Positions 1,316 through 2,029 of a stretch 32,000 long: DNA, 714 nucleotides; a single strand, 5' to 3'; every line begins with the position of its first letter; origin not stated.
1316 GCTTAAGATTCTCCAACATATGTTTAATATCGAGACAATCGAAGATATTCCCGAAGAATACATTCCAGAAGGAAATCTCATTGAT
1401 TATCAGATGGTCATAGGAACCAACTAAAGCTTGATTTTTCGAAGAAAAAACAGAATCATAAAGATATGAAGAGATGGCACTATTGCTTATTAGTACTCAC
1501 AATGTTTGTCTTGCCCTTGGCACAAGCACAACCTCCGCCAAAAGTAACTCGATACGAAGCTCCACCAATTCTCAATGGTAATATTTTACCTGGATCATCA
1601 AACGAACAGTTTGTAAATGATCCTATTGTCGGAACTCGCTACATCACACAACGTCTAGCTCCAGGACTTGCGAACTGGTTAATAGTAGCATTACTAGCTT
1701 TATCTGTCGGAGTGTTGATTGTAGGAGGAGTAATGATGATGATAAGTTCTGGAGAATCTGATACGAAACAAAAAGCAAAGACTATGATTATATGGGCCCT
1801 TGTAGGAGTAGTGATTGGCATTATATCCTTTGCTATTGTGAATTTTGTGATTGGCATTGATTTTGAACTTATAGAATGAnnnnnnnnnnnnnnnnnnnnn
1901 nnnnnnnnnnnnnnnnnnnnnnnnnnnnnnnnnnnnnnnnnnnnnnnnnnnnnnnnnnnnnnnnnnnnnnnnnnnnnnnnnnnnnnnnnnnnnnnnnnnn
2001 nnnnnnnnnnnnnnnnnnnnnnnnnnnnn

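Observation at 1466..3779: Three translationally coupled VirB2/'T4SS-pilin'-like hairpin proteins directly downstream of an LCP ligase gene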

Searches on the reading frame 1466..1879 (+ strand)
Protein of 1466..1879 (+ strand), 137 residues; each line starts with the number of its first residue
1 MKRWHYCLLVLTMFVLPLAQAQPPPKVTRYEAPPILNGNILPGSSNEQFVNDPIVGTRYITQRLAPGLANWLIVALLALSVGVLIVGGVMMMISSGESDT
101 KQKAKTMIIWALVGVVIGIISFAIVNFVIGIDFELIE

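Call 3: search_protein_families(library=pfam, proteins=[window:1466-1879:+], max_evalue=1)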
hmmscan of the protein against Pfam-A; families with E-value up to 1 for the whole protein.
window:1466-1879:+ (137 aa): 10 families
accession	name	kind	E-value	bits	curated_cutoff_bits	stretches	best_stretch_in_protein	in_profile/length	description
PF18895.5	T4SS_pilin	-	6.4e-06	26.6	26.6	1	67-128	11-71/71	Type IV secretion system pilin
PF09933.14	DUF2165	-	3.8e-05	24.2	24.9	1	49-130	43-122/157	Predicted small integral membrane protein (DUF2165)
PF13074.11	DUF3938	-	0.014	16.3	25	1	79-131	15-63/98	Protein of unknown function (DUF3938)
PF02535.28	Zip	-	0.015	15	35.1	1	68-128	32-94/323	ZIP Zinc transporter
PF14110.11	DUF4282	-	0.026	15.6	27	1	57-121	5-63/86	Domain of unknown function (DUF4282)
PF04923.17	Ninjurin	-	0.038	14.4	26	1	72-128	42-98/102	Ninjurin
PF04479.18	RTA1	-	0.15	12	24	1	62-127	62-126/208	RTA1 like protein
PF20712.2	CyanoTRADDas_TM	-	0.6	10.7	24.3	1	74-124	14-57/68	Cyanobacterial TRADD-N associated 2-Transmembrane domain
PF19658.4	DUF6161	-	0.92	9.4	27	0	69-124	95-150/216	Family of unknown function (DUF6161)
PF20563.3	DUF6773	-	0.97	9.7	27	0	73-129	88-144/163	Family of unknown function (DUF6773)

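Call 7: find_encoding_contigs(protein=window:1466-1879:+, flank=10000, max_places=6)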
Protein window:1466-1879:+ (137 aa): no gene with exactly this product is on record in the collection.

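Call 20: list_cluster_members(proteins=[P0001, window:1466-1876:+, window:9341-11293:-])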
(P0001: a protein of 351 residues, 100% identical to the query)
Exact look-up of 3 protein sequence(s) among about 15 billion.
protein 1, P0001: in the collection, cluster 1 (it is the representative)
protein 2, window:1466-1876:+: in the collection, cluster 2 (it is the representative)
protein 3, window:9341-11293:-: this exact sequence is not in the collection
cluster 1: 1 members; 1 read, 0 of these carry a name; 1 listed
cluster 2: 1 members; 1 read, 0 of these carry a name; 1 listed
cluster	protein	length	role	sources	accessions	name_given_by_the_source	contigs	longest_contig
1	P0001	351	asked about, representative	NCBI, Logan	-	-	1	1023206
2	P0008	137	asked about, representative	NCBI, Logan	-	-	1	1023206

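Call 33: find_homologous_proteins(query=window:1466-1876:+, max_evalue=0.001)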
Query window:1466-1876:+ (137 aa): 3 proteins with E <= 0.001 among 122 candidates.
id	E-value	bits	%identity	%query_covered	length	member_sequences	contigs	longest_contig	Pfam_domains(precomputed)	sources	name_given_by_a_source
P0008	1.1e-82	293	100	100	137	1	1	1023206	PF18895.6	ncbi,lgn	-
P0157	4.2e-6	45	44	46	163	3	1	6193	PF18895.6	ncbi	-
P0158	4.5e-6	45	36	65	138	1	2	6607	PF18895.6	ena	-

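Call 35: find_encoding_contigs(protein=P0157, flank=10000, max_places=3)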
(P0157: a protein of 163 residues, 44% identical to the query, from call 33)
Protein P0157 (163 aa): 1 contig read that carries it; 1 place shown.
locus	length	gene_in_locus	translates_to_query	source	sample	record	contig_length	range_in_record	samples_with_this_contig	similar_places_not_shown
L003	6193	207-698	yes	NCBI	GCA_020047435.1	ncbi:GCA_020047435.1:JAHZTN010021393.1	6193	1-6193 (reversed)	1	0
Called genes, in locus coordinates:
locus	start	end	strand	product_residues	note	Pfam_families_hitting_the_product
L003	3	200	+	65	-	?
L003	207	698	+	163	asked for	PF18895:T4SS_pilin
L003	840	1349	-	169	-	PF00011:HSP20, PF17886:ArsA_HSP20 (weak)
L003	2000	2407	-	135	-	PF18895:T4SS_pilin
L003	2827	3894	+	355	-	PF00348:polyprenyl_synt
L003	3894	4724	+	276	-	PF00494:SQS_PSY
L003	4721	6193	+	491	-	?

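Call 36: find_encoding_contigs(protein=P0158, flank=10000, max_places=3)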
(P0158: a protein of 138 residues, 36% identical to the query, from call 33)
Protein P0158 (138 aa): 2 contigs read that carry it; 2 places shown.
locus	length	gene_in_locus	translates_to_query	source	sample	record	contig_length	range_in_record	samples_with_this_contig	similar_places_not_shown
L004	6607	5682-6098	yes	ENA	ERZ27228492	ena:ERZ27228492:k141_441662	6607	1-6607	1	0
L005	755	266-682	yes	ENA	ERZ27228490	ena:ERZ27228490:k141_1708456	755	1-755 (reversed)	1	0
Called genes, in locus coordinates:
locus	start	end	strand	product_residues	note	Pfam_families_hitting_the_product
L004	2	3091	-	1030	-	?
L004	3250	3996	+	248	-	-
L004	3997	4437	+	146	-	PF18895:T4SS_pilin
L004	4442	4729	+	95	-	PF18895:T4SS_pilin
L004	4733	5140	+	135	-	PF18895:T4SS_pilin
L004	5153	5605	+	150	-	PF18895:T4SS_pilin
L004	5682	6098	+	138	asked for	PF18895:T4SS_pilin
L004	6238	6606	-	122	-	?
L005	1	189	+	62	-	?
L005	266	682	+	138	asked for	PF18895:T4SS_pilin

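Call 40: find_homologous_proteins(query=A2, max_evalue=0.00001)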
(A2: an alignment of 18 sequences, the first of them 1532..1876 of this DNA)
Query A2 (18 sequences) (115 aa, profile of the alignment): 223 proteins with E <= 0.00001 among 8000 candidates; the best 120 are listed.
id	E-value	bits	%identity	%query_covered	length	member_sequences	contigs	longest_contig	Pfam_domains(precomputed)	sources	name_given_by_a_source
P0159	1.1e-38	150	27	43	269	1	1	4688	PF18895.6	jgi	-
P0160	1.3e-32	131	21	70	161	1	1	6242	-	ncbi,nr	ncbi:hypothetical protein GF366_04580 [Candidatus Peregrinibacteria bacterium]|nr:hypothetical prote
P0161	1.4e-32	131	40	55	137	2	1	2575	PF18895.6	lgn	-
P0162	6.3e-32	129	40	55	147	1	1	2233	PF18895.6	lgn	-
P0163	4.7e-30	123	30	89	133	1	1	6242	PF18895.6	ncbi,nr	ncbi:hypothetical protein GF366_04585 [Candidatus Peregrinibacteria bacterium]|nr:hypothetical prote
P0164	2.3e-29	120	42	45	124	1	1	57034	PF18895.6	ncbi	-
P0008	7.4e-29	119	100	100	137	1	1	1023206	PF18895.6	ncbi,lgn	-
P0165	1.2e-28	118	30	93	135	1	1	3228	PF18895.6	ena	-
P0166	1.3e-28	118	37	52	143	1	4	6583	PF18895.6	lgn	-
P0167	1.6e-28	118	43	46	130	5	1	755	PF18895.6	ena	-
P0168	2.4e-28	117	36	67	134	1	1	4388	PF18895.6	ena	-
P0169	2.9e-28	117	40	45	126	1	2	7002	PF18895.6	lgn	-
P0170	3.0e-28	117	42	45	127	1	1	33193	PF18895.6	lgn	-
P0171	3.1e-28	117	38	53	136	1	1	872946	PF18895.6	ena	-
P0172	4.3e-28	116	30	88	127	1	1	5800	PF18895.6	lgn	-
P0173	8.4e-28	115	30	78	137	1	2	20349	PF18895.6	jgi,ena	-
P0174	8.5e-28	115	40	52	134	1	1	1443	PF18895.6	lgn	-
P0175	9.9e-28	115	41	53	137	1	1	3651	PF18895.6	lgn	-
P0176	1.1e-27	115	36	53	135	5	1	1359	PF18895.6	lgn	-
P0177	1.4e-27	115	42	45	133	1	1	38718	PF18895.6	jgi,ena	-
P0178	2.0e-27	114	37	52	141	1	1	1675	PF18895.6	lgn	-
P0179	2.0e-27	114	43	44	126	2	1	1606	PF18895.6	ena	-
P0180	2.7e-27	114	42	45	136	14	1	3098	PF18895.6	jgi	-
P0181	2.9e-27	113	43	46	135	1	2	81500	PF18895.6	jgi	jgi:hypothetical protein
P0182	3.4e-27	113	42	45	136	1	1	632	PF18895.6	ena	-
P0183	3.8e-27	113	38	52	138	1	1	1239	PF18895.6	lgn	-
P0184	6.0e-27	112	39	53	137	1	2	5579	PF18895.6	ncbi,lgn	-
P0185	7.8e-27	112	42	45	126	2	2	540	PF18895.6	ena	-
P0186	1.8e-26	111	29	93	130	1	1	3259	PF18895.6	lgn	-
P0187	2.3e-26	111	32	81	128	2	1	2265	PF18895.6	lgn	-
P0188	4.3e-26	110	34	53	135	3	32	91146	PF18895.6,PF04956.19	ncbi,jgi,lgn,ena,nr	ncbi:hypothetical protein KC952_00215 [Candidatus Saccharibacteria bacterium]|nr:hypothetical protei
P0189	5.8e-26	109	43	46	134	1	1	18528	PF18895.6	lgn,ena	-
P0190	7.4e-26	109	41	47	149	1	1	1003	PF18895.6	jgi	jgi:hypothetical protein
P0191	1.1e-25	108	40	45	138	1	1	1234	PF18895.6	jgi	-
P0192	1.2e-25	108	38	55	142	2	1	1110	PF18895.6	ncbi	-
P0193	1.9e-25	108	42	45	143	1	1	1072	PF18895.6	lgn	-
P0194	2.6e-25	107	36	63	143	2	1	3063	PF18895.6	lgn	-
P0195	2.6e-25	107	44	45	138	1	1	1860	PF18895.6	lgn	-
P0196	3.9e-25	107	45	44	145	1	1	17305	PF18895.6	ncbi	-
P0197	4.3e-25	106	29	93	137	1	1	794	PF18895.6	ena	-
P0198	4.6e-25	106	42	45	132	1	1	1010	PF18895.6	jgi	jgi:hypothetical protein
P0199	6.6e-25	106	40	45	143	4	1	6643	PF18895.6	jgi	jgi:hypothetical protein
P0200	8.2e-25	106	44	37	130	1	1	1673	PF18895.6,PF04956.19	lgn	-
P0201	1.1e-24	105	48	45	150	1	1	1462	PF18895.6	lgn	-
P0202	2.5e-24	104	48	45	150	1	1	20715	PF18895.6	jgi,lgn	jgi:hypothetical protein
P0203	2.6e-24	104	40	52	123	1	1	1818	PF18895.6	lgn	-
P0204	2.8e-24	104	42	31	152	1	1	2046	PF18895.6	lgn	-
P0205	3.2e-24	104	40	45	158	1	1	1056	PF18895.6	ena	-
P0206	6.0e-24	103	42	52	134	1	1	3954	PF18895.6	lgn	-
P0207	9.6e-24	102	42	45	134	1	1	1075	PF18895.6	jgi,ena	-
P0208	1.2e-23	102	37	44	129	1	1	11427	PF18895.6,PF04956.19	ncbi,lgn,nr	ncbi:MAG TPA: pilin [Candidatus Saccharimonadales bacterium]|nr:pilin [Candidatus Saccharimonadales 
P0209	1.7e-23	101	37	55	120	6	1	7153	PF18895.6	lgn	-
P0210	2.2e-23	101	37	59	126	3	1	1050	PF18895.6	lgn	-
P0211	3.2e-23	100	33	44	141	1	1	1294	PF18895.6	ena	-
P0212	3.5e-23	100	47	50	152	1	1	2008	PF18895.6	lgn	-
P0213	5.1e-23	100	50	42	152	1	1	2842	PF18895.6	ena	-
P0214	1.9e-22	98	35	46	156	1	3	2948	PF18895.6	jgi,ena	-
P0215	4.2e-22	97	32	63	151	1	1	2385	PF18895.6,PF04956.19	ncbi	-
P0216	6.8e-22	96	41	44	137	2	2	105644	PF18895.6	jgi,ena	jgi:hypothetical protein cdiviTM7_00612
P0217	8.2e-22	96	40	55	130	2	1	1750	PF18895.6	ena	-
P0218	8.5e-22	96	35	44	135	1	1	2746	PF18895.6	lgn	-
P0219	2.0e-21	95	26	82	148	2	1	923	PF18895.6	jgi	-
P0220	2.7e-21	94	39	33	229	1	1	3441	PF18895.6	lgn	-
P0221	3.8e-21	94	37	36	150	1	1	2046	PF18895.6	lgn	-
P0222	4.7e-21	93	26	80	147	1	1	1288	PF18895.6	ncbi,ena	-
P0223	1.7e-20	92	33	93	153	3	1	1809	PF18895.6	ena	-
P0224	2.6e-20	91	45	37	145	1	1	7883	PF18895.6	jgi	jgi:hypothetical protein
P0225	2.9e-20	91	31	69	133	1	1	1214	PF18895.6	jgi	jgi:hypothetical protein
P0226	3.0e-20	91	29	36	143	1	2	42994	PF18895.6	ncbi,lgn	-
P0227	3.4e-20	91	37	77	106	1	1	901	PF18895.6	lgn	-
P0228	5.3e-20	90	24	92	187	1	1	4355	PF18895.6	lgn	-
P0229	1.7e-19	88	29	54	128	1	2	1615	PF18895.6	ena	-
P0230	2.4e-19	88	27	68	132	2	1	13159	PF18895.6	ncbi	-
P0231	2.5e-19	88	31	46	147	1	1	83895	PF18895.6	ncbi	-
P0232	2.7e-19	88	31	46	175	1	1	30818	PF18895.6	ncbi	ncbi:MAG: pilin [Candidatus Peregrinibacteria bacterium]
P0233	2.8e-19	88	28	77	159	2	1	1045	PF18895.6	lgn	-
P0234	2.8e-19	88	-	-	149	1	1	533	PF18895.6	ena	-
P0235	3.5e-19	87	33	61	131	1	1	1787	PF18895.6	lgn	-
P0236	4.8e-19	87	33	76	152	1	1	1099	PF18895.6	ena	-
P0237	5.6e-19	87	27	82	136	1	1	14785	PF18895.6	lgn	-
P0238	5.7e-19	87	29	78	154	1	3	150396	PF18895.6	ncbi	-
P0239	6.7e-19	86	34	38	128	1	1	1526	PF18895.6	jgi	-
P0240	6.7e-19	86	28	66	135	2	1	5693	PF18895.6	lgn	-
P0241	7.1e-19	86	33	61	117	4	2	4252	PF18895.6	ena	-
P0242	8.0e-19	86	27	75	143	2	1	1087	PF18895.6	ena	-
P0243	8.0e-19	86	40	37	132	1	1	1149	PF18895.6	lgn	-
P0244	8.1e-19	86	32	50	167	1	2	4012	PF18895.6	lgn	-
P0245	1.6e-18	85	-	-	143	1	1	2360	PF18895.6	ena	-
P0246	1.7e-18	85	35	65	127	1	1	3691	PF18895.6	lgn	-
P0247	2.6e-18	85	-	-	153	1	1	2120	PF18895.6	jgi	jgi:uncharacterized membrane protein YjgN (DUF898 family)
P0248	4.8e-18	84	32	69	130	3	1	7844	PF18895.6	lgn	-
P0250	6.5e-18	83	27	55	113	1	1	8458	PF18895.6,PF04956.19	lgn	-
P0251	8.0e-18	83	42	43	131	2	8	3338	PF18895.6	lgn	-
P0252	9.9e-18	83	27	46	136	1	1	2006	PF18895.6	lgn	-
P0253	1.1e-17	82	36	76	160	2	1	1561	PF18895.6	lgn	-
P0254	1.2e-17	82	43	44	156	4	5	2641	PF18895.6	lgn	-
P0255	1.4e-17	82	23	92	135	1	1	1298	PF18895.6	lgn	-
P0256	1.4e-17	82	27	42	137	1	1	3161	PF18895.6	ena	-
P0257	1.6e-17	82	-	-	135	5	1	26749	PF18895.6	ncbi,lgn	-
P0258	1.6e-17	82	37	57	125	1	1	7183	PF18895.6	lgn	-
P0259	1.7e-17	82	24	44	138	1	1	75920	PF18895.6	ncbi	ncbi:MAG: hypothetical protein ABID64_03040 [Nitrospirota bacterium]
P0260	2.0e-17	82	32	43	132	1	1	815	PF18895.6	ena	-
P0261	2.3e-17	81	33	42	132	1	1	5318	PF18895.6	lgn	-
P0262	2.8e-17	81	29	88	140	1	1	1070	PF18895.6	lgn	-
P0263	3.0e-17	81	29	51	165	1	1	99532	PF18895.6,PF04956.19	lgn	-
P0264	3.5e-17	81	30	47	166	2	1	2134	PF18895.6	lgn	-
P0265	3.6e-17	81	26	61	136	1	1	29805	PF18895.6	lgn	-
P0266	3.9e-17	81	29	83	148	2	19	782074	PF18895.6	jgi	jgi:hypothetical protein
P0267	4.8e-17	80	31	79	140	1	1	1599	PF18895.6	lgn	-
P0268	6.1e-17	80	31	56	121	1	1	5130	PF18895.6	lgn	-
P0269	7.6e-17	80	24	44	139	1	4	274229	PF18895.6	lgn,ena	-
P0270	9.0e-17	80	33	45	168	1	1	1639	PF18895.6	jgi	-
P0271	1.3e-16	79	30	43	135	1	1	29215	PF18895.6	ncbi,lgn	-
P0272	1.7e-16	79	28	46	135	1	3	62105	PF18895.6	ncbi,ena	-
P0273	1.7e-16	79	35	45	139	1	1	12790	PF18895.6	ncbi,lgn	-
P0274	1.9e-16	78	-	-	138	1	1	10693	PF18895.6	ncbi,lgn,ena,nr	ncbi:MAG: hypothetical protein GWP15_02460 [Nitrospirae bacterium]|nr:hypothetical protein [Nitrospi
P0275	2.0e-16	78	28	80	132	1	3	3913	PF18895.6,PF04956.19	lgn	-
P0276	2.2e-16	78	24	44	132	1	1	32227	PF18895.6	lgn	-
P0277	2.7e-16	78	40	41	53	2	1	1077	PF18895.6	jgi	jgi:hypothetical protein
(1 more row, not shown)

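Call 43: search_protein_families(library=ncbifam, proteins=[window:1466-1879:+], max_evalue=0.01)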
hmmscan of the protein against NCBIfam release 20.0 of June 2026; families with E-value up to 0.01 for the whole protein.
window:1466-1879:+ (137 aa): 2 families
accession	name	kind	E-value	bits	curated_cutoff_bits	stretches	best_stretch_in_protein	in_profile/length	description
NF045849.1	ICE_MMCAP2_0565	equivalog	6.5e-08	32.2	40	1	62-131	10-79/80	Mbov_0395 family pilin-like conjugal transfer protein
NF005247.0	PRK06758.1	equivalog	0.0068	16.6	233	1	73-131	33-87/128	hypothetical protein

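Call 46: find_encoding_contigs(protein=P0232, flank=10000, max_places=2)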
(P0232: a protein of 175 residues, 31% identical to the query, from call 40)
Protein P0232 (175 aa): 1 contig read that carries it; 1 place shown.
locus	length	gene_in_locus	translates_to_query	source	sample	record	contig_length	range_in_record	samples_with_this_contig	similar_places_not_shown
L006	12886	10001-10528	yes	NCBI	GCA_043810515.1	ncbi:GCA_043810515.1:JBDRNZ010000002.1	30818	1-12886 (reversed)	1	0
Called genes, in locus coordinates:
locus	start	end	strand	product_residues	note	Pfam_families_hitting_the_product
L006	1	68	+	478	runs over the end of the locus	PF00206:Lyase_1, PF10415:FumaraseC_C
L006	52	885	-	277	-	-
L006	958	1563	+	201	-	PF13353:Fer4_12, PF04055:Radical_SAM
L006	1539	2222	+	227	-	PF06508:QueC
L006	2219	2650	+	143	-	PF14489:QueF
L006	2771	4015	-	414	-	PF08245:Mur_ligase_M (weak), PF02875:Mur_ligase_C, PF27239:FOL3_C (weak)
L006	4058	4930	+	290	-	PF08478:POTRA_1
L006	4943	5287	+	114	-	PF06947:DUF1290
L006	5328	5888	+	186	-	-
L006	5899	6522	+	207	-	-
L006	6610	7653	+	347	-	PF00437:T2SSE, PF04851:ResIII (weak), PF25199:nSTAND_NTPase5 (weak), PF00004:AAA (faint)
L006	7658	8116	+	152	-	PF18895:T4SS_pilin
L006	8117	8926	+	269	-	PF18895:T4SS_pilin (weak)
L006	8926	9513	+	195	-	PF18895:T4SS_pilin (weak)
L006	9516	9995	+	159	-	-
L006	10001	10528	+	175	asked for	PF18895:T4SS_pilin (weak)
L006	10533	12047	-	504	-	PF00133:tRNA-synt_1, PF01406:tRNA-synt_1e (faint), PF09334:tRNA-synt_1g, PF00133:tRNA-synt_1, PF19303:Anticodon_3, PF08264:Anticodon_1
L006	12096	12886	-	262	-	?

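Call 47: find_encoding_contigs(protein=P0171, flank=10000, max_places=2)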
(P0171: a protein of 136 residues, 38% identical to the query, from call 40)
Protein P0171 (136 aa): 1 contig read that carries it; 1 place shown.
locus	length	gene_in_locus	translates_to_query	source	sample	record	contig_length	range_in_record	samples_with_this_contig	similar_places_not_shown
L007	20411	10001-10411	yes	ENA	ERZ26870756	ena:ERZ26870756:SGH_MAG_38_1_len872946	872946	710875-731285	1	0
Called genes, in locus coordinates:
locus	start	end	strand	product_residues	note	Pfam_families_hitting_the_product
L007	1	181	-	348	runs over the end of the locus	PF12666:PrgI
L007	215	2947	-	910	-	PF19590:TrbL_3 (weak)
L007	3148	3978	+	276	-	-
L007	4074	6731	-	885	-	PF19590:TrbL_3 (faint)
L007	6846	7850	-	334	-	-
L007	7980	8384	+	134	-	PF18895:T4SS_pilin (weak)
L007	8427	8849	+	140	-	PF18895:T4SS_pilin (weak)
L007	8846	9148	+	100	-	PF18895:T4SS_pilin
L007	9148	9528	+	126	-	PF18895:T4SS_pilin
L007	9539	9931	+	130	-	PF18895:T4SS_pilin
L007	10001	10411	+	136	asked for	PF18895:T4SS_pilin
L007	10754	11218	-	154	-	PF17886:ArsA_HSP20 (faint), PF00011:HSP20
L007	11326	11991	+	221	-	PF00156:Pribosyltran (weak)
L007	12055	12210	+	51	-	-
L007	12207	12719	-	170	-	PF18895:T4SS_pilin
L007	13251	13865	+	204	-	-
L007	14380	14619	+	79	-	-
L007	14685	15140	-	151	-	PF13828:DUF4190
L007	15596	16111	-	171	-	-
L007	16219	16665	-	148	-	-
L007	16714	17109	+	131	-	PF11969:DcpS_C, PF01230:HIT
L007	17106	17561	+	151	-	PF02590:SPOUT_MTase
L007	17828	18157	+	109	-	-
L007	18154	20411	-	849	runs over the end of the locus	PF00133:tRNA-synt_1, PF01406:tRNA-synt_1e (faint), PF09334:tRNA-synt_1g (weak), PF13603:tRNA-synt_1_2, PF09334:tRNA-synt_1g, PF08264:Anticodon_1, PF10458:Val_tRNA-synt_C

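Call 48: predict_structure(alignment_id=A3)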
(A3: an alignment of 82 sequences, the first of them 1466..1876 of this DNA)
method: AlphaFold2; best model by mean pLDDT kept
length: 137 residues; sequences in the alignment: 82
mean_pLDDT: 76.1   pTM: 0.52
mean pLDDT of the five models: 76.1, 76.0, 74.2, 71.6, 70.8
residues with pLDDT >= 90: 46; 70-90: 34; 50-70: 51; < 50: 6
segments of 3 or more residues with pLDDT < 50: none
pLDDT, mean of each block of 10 residues (from residue 1): 73 69 64 59 52 53 72 90 92 90 94 94 89 71
secondary structure, 60 per line:
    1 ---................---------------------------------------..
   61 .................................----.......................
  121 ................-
elements in order: H4-19 H59-93 H98-136
